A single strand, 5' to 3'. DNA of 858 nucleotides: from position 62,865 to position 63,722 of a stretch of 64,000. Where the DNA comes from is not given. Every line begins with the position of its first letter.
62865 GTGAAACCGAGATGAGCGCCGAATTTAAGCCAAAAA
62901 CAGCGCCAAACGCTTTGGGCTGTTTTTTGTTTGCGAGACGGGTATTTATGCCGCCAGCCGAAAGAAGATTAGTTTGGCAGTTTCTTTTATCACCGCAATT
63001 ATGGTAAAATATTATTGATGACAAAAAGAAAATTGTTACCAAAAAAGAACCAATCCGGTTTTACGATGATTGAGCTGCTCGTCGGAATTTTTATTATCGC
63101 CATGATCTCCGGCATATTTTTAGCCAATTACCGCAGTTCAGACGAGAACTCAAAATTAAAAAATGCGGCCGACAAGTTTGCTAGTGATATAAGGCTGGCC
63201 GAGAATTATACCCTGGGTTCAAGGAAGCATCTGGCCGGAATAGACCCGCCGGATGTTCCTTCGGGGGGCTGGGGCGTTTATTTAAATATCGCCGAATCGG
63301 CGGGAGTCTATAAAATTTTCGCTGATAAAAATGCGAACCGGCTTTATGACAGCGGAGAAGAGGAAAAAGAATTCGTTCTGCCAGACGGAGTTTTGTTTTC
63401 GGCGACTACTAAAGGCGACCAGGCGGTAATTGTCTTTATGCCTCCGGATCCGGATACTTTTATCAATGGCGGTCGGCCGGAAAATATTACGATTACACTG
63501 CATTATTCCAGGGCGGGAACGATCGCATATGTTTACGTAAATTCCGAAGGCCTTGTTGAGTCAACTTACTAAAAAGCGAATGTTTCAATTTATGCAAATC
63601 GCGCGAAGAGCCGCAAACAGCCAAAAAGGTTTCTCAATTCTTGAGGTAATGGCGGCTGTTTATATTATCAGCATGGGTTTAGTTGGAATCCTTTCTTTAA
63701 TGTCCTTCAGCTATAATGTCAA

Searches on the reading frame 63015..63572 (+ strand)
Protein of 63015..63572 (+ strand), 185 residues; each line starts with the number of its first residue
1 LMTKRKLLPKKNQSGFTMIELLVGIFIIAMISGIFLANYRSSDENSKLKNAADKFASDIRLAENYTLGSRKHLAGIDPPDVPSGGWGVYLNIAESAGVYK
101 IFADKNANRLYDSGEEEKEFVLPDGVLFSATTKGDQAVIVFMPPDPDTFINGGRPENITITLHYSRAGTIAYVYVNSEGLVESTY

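Call 87: search_protein_families(library=pfam, proteins=[window:63015-63572:+], max_evalue=0.01)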
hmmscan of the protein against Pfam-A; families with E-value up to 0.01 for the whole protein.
window:63015-63572:+ (185 aa): 2 families
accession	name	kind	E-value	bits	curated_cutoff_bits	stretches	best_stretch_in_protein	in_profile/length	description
PF07963.17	N_methyl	-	7.3e-08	32.1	21.2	1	10-34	1-25/27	Prokaryotic N-terminal methylation motif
PF12019.13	GspH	-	0.00043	21.2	21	1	51-166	1-94/108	Type II transport protein GspH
